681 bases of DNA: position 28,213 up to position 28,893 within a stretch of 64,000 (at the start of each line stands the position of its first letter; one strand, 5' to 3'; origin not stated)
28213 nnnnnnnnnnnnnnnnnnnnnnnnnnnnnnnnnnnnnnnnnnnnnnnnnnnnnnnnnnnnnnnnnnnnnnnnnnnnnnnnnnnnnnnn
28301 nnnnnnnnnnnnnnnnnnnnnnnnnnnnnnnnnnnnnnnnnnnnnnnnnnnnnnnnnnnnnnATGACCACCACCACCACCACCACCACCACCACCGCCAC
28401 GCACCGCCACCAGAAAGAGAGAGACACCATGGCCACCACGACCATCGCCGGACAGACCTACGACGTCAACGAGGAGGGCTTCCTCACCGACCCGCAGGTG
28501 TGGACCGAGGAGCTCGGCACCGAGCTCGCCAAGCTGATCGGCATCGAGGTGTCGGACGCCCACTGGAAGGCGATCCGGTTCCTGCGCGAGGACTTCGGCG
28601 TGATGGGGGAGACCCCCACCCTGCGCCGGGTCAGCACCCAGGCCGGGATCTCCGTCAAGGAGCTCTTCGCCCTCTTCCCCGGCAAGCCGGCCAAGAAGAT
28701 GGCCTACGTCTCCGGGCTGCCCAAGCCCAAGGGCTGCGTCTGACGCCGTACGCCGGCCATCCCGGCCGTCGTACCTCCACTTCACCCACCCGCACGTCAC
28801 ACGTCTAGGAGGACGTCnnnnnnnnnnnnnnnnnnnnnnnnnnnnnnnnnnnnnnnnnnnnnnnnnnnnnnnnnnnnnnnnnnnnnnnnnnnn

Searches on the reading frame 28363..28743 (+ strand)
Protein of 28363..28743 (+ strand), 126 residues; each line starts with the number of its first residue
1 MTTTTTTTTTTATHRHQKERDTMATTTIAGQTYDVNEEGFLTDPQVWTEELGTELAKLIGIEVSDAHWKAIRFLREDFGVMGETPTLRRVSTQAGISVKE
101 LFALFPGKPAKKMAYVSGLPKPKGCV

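Call 3: search_protein_families(library=pfam, proteins=[window:28363-28743:+], max_evalue=0.01)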
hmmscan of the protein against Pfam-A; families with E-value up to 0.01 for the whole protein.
window:28363-28743:+ (126 aa): 1 family
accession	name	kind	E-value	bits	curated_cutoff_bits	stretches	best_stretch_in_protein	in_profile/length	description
PF04358.19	DsrC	-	1e-28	100.3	24.9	1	28-126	2-107/107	DsrC like protein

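Call 4: search_protein_families(library=ncbifam, proteins=[window:28363-28743:+], max_evalue=0.01)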
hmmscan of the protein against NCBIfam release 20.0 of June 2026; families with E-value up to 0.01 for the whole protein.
window:28363-28743:+ (126 aa): 2 families
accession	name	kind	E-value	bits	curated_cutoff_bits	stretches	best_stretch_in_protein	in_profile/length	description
TIGR03342.1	dsrC_tusE_dsvC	subfamily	2.3e-20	72.9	53.5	1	27-126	2-108/108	TusE/DsrC/DsvC family sulfur relay protein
NF008562.0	PRK11508.1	equivalog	3.4e-13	49.7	191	1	29-126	5-109/109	sulfurtransferase TusE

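Call 59: search_solved_structures(query=window:28423-28743:+, max_evalue=0.001, show_alignments=2)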
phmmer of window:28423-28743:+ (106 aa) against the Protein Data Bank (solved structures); distinct sequences matched with E-value up to 0.001: 8.
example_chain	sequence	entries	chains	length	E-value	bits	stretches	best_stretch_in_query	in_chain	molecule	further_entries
1ji8_A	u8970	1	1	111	3.5e-17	66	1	9-106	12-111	dissimilatory siroheme-sulfite reductase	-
2v4j_C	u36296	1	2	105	3.3e-15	59.7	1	3-106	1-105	SULFITE REDUCTASE, DISSIMILATORY-TYPE SUBUNIT GAMMA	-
2xsj_C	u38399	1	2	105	6.4e-15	58.8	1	4-106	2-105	SULFUR RELAY PROTEIN, TUSE/DSRC/DSVC FAMILY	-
3or1_C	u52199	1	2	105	8.3e-15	58.4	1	3-106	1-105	Sulfite reductase gama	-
1sau_A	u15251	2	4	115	1.7e-14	57.4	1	7-106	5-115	sulfite reductase, desulfoviridin-type subunit gamma | sulfite reductase, desulfoviridin-type subunit gamma (dsvC)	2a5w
1yx3_A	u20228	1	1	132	6.5e-14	55.5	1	5-106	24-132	hypothetical protein DsrC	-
3or2_C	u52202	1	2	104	1.6e-13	54.3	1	6-106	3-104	Sulfite redcutase subunit gama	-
7syb_A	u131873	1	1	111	1.2e-07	35.4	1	13-106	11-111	Sulfurtransferase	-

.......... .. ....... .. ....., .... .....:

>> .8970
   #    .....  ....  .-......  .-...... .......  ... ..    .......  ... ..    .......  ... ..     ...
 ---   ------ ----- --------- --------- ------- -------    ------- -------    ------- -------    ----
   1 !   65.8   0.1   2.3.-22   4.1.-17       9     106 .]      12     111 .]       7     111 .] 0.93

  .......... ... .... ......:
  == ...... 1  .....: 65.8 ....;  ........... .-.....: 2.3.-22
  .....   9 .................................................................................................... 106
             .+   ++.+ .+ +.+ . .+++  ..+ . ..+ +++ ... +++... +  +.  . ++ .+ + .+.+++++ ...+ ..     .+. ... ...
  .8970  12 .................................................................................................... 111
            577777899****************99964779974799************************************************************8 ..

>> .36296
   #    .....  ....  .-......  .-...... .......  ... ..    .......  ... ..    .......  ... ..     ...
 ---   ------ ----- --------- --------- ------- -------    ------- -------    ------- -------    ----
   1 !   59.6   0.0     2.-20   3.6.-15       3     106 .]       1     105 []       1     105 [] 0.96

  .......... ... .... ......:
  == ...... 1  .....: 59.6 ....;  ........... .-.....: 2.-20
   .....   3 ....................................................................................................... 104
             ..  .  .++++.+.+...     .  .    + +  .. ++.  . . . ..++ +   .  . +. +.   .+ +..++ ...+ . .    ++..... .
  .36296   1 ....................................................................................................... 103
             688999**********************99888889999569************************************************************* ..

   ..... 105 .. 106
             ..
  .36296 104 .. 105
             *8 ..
